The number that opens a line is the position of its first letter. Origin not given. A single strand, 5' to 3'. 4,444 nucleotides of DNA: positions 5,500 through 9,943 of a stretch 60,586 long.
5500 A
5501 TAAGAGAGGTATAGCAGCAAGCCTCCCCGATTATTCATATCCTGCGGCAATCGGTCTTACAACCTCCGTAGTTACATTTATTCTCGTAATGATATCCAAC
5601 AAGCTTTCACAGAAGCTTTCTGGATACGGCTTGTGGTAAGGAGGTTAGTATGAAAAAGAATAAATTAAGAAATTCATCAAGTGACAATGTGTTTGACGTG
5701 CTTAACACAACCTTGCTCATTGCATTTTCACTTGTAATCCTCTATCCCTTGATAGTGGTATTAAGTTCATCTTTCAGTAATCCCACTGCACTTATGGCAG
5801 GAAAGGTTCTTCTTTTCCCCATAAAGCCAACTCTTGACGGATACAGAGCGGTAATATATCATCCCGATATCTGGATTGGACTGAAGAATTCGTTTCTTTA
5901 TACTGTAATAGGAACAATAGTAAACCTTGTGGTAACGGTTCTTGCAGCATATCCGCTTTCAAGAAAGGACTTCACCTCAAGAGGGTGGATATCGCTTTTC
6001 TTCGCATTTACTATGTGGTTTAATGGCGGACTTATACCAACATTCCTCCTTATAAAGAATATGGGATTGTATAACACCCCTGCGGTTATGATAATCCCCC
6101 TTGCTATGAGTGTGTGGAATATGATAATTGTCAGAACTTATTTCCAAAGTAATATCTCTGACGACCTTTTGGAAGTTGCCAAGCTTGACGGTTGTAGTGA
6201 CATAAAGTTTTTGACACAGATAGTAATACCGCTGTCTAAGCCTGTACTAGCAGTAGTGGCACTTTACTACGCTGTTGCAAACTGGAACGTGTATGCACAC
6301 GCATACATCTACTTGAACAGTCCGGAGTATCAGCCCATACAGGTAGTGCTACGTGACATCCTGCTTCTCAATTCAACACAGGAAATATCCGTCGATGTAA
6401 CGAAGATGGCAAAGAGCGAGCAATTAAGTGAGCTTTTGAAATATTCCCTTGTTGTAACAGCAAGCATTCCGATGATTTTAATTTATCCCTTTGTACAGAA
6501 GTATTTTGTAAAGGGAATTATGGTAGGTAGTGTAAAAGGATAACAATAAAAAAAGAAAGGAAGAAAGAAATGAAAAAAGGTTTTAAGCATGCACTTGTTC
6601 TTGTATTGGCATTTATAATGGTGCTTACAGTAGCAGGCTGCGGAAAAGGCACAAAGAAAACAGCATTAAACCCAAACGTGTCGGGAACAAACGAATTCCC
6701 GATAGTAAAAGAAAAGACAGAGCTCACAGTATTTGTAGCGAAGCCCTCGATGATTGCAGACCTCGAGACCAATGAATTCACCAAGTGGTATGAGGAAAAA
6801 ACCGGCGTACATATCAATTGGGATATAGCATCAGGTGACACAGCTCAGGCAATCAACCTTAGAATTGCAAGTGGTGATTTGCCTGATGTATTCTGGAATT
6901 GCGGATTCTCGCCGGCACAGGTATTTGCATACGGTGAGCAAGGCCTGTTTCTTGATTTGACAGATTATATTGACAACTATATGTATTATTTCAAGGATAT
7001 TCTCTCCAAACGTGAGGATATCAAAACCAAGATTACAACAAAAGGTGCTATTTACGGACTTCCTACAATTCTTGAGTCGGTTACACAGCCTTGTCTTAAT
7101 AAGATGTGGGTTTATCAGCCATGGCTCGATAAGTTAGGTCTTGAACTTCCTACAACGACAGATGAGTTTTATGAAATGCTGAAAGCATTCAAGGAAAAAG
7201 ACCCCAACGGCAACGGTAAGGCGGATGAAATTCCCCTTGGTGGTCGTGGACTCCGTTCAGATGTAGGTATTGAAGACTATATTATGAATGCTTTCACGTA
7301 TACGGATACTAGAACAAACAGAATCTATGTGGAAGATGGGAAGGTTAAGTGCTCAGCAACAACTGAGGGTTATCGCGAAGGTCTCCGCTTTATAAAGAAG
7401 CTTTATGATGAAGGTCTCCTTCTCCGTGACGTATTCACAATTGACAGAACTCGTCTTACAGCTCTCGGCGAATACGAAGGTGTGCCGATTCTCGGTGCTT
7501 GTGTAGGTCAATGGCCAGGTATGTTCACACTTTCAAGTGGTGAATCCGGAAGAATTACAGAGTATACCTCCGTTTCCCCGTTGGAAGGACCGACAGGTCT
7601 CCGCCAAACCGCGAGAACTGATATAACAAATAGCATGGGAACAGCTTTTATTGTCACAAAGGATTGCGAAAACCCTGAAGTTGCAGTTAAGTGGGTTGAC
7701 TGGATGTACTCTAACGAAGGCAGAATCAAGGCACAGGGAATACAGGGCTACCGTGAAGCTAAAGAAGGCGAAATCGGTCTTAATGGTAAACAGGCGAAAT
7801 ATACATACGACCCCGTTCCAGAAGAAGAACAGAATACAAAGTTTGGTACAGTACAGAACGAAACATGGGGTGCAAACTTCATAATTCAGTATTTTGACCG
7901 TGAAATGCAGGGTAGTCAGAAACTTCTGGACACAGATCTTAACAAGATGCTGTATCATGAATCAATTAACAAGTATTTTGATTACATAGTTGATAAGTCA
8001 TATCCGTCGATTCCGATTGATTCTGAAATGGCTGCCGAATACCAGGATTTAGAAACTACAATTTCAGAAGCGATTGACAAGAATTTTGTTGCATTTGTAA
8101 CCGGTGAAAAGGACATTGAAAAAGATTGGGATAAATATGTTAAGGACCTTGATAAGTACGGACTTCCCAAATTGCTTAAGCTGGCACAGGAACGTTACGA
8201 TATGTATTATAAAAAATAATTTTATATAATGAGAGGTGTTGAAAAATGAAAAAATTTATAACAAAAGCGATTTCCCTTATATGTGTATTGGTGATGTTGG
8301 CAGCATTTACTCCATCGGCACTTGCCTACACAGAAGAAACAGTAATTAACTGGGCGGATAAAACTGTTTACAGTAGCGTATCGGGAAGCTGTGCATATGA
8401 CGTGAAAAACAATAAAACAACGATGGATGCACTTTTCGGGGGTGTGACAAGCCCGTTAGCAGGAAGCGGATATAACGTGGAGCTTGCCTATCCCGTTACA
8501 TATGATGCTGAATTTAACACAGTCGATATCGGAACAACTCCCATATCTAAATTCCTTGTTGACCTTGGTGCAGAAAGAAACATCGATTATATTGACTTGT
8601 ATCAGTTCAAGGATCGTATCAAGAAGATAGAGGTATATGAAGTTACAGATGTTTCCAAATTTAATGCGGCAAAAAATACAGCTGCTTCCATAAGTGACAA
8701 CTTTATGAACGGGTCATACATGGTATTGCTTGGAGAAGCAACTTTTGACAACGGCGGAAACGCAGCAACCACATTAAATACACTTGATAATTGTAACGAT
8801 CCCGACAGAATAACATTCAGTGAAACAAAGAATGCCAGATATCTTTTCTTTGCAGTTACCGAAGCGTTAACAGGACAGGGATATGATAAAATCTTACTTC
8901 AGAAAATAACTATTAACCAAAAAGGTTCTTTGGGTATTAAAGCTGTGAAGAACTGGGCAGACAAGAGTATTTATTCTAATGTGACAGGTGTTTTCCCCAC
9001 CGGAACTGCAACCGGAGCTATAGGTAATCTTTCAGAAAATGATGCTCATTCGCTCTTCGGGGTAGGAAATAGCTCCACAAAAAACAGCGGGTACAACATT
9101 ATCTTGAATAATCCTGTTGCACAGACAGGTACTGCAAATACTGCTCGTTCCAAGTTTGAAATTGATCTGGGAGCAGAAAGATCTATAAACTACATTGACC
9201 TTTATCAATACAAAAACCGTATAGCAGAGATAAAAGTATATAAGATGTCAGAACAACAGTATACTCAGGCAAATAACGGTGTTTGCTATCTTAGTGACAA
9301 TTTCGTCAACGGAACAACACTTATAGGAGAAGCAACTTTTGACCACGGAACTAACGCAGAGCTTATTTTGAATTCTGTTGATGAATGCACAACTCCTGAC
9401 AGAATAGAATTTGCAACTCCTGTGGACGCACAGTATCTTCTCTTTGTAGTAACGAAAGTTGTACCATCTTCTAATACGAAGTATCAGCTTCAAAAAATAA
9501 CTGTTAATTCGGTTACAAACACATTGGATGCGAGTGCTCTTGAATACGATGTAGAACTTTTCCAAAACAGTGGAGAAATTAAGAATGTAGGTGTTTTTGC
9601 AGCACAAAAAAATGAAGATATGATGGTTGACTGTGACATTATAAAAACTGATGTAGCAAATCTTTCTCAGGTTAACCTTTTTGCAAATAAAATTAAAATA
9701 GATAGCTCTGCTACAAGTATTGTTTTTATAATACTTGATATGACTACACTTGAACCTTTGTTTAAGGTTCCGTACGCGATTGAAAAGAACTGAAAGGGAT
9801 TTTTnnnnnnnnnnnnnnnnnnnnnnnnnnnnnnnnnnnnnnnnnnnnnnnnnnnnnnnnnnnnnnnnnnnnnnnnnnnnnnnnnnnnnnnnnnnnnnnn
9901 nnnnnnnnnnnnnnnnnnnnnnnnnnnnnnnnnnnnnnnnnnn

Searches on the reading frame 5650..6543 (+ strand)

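Call 5: search_protein_families(library=pfam, proteins=[window:5650-6543:+], max_evalue=0.001)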
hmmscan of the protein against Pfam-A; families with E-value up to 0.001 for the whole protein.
window:5650-6543:+ (297 aa): 1 family
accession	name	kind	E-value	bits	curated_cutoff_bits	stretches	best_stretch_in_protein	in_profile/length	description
PF00528.27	BPD_transp_1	-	1e-14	55.1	26.4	1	97-290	6-182/184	Binding-protein-dependent transport system inner membrane component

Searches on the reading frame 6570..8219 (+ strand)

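Call 5: search_protein_families(library=pfam, proteins=[window:6570-8219:+], max_evalue=0.001)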
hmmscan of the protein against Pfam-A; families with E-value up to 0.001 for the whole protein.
window:6570-8219:+ (549 aa): 2 families
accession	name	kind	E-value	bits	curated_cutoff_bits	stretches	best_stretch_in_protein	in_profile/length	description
PF01547.30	SBP_bac_1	-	7.6e-22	79.1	26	1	70-283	14-203/307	Bacterial extracellular solute-binding protein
PF13416.11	SBP_bac_8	-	1.9e-14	54.5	27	1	73-395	5-259/279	Bacterial extracellular solute-binding protein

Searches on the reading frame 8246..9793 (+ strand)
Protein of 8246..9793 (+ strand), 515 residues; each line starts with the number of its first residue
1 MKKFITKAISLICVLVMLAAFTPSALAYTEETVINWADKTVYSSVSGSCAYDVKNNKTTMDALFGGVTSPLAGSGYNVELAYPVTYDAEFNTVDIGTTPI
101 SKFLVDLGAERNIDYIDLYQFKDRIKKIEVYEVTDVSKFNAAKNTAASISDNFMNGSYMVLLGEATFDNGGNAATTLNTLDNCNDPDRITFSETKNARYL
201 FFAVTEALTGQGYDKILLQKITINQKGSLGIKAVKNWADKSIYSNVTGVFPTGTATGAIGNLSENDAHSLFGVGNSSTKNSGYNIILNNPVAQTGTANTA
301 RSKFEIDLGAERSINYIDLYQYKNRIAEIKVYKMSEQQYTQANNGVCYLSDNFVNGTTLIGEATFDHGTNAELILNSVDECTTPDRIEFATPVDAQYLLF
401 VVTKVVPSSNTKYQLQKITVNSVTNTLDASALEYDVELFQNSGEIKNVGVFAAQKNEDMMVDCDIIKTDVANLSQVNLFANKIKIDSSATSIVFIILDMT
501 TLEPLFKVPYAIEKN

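Call 5: search_protein_families(library=pfam, proteins=[window:8246-9793:+], max_evalue=0.001)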
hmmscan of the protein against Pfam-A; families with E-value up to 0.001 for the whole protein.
window:8246-9793:+ (515 aa): 2 families
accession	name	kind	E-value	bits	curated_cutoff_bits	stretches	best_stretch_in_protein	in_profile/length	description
PF00754.31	F5_F8_type_C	-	1.3e-07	32.2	28.2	0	296-404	29-114/127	F5/8 type C domain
PF22633.2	F5_F8_type_C_2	-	0.00034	21.6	27.8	0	295-342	13-60/91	NedA-like, galactose-binding domain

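Call 13: search_protein_families(library=ncbifam, proteins=[window:8246-9793:+], max_evalue=0.01)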
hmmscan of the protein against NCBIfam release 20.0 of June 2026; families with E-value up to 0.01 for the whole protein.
window:8246-9793:+ (515 aa): 0 families
